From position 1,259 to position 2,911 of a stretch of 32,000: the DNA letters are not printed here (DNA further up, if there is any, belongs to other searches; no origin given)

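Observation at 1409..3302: Low-GC two-gene cassette: a DUF3696-type ABC/AAA ATPase translationally coupled to a small PIN-like protein (candidate uncharacterised defence module)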

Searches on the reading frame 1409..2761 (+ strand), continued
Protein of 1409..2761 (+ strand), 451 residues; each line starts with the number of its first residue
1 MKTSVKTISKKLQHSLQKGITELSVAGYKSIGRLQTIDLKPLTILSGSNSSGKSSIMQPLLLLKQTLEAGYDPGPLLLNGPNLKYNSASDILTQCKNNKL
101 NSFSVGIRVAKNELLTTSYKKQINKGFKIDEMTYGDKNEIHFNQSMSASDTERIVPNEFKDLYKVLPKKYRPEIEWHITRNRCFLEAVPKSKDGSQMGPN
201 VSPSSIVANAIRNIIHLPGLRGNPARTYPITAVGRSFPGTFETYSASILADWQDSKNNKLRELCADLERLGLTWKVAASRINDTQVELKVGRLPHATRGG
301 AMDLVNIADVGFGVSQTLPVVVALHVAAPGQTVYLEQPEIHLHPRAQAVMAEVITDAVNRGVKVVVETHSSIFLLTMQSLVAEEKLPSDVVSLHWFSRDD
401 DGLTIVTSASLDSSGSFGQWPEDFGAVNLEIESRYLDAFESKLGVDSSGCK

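Call 90: search_protein_families(library=padloc, proteins=[L106:4661-5689:+, L108:6531-7415:+, L105:6416-7393:+, L111:6910-7932:+, L117:6493-7587:+, L122:6477-7580:+, L130:6058-6804:+, L131:6652-7611:+, L134:3050-4771:+, L136:5462-6046:+], max_evalue=0.001)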
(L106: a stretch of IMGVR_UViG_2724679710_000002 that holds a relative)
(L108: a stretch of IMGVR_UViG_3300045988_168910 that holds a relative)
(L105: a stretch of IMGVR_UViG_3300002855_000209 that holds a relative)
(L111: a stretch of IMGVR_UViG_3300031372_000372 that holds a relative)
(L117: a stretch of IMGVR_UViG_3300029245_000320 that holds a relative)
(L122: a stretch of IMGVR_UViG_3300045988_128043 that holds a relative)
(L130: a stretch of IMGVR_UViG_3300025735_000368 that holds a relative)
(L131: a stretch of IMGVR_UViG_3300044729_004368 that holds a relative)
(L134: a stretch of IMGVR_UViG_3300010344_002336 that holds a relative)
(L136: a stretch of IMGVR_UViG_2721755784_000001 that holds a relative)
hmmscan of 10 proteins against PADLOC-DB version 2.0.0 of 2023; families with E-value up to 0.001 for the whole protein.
L106:4661-5689:+ (343 aa): 0 families

L108:6531-7415:+ (295 aa): 0 families

L105:6416-7393:+ (326 aa): 0 families

L111:6910-7932:+ (341 aa): 0 families

L117:6493-7587:+ (365 aa): 1 family
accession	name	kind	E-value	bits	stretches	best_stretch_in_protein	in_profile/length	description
PDLC04708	PDC-M55B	-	9.8e-06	23.6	1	154-261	139-246/315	-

L122:6477-7580:+ (368 aa): 0 families

L130:6058-6804:+ (249 aa): 1 family
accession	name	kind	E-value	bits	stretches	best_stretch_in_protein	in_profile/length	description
PDLC03880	NsnC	-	1.6e-72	242.1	1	1-247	1-240/242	-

L131:6652-7611:+ (320 aa): 0 families

L134:3050-4771:+ (574 aa): 78 families (the best 25 are shown)
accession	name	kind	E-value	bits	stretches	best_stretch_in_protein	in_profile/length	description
PDLC03062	Specificity_I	-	5.3e-58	195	2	174-341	13-179/375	Type I specificity subunit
PDLC03061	Specificity_I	-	1.5e-47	160.5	1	1-178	1-180/360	Type I specificity subunit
PDLC03099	Specificity_I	-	1.5e-37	127.7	1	3-164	5-167/405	Type I specificity subunit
PDLC03150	Specificity_I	-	4.3e-37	126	1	173-355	47-233/475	Type I specificity subunit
PDLC03107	Specificity_I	-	9.2e-36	121.7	2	53-194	69-214/392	Type I specificity subunit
PDLC03063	Specificity_I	-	9.1e-34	115.2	1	9-170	10-170/369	Type I specificity subunit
PDLC03115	Specificity_I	-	2.8e-31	106.5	1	7-157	12-165/462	Type I specificity subunit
PDLC03132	Specificity_I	-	1.4e-26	91.5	1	73-344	93-373/387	Type I specificity subunit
PDLC03065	Specificity_I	-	2e-26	91.3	1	3-129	198-326/363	Type I specificity subunit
PDLC03068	Specificity_I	-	4.6e-25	86.6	1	3-140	225-365/403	Type I specificity subunit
PDLC03054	Specificity_I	-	6.2e-25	85.5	1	10-141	16-146/401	Type I specificity subunit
PDLC03067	Specificity_I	-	3.3e-23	80.2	1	175-307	12-144/383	Type I specificity subunit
PDLC03116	Specificity_I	-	8e-23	79.3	1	6-144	17-155/409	Type I specificity subunit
PDLC03069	Specificity_I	-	2.4e-22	77.6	2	81-190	94-204/387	Type I specificity subunit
PDLC03119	Specificity_I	-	6.8e-22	75.9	1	82-183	102-205/393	Type I specificity subunit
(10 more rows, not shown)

L136:5462-6046:+ (195 aa): 0 families

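Call 93: search_protein_families(library=pfam, proteins=[L130:3890-5017:+, L130:5004-6050:+, L130:6058-6804:+, L106:4661-5689:+, L111:6910-7932:+, L122:6477-7580:+, L131:6652-7611:+, L108:6531-7415:+, L136:5462-6046:+], max_evalue=0.01)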
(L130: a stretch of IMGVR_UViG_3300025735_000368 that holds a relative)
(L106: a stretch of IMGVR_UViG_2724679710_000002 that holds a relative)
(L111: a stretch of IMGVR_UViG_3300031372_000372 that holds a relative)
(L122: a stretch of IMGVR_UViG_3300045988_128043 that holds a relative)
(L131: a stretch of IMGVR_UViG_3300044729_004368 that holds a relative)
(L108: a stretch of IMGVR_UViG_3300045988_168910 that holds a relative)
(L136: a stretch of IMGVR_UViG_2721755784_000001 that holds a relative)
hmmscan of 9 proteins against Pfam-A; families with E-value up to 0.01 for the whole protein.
L130:3890-5017:+ (376 aa): 1 family
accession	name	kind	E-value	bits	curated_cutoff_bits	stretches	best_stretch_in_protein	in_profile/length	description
PF03235.19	GmrSD_N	-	1.6e-24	87.6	33.2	1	45-188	3-198/199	GmrSD restriction endonuclease, N-terminal domain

L130:5004-6050:+ (349 aa): 7 families
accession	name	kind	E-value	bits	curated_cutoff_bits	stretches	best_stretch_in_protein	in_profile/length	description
PF13175.12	AAA_15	-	6.7e-26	92.2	32.1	2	1-98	1-82/374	AAA ATPase domain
PF13304.12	AAA_21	-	3.4e-19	70.5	27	2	189-278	220-298/304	AAA domain, putative AbiEii toxin, Type IV TA system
PF11398.14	DUF2813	-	4.4e-11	43.2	21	1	2-59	3-60/372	Protein of unknown function (DUF2813)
PF02463.25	SMC_N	-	1.4e-08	34.9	40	1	1-284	1-203/220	RecF/RecN/SMC N terminal domain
PF13476.12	AAA_23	-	2.5e-06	28.7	27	1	5-88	2-84/201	AAA domain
PF13555.12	AAA_29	-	0.00048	20.3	27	1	23-52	24-55/61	P-loop containing region of AAA domain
PF12476.13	DUF3696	-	0.009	16.7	22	0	296-347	2-51/52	Protein of unknown function (DUF3696)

L130:6058-6804:+ (249 aa): 0 families

L106:4661-5689:+ (343 aa): 0 families

L111:6910-7932:+ (341 aa): 0 families

L122:6477-7580:+ (368 aa): 0 families

L131:6652-7611:+ (320 aa): 0 families

L108:6531-7415:+ (295 aa): 0 families

L136:5462-6046:+ (195 aa): 0 families
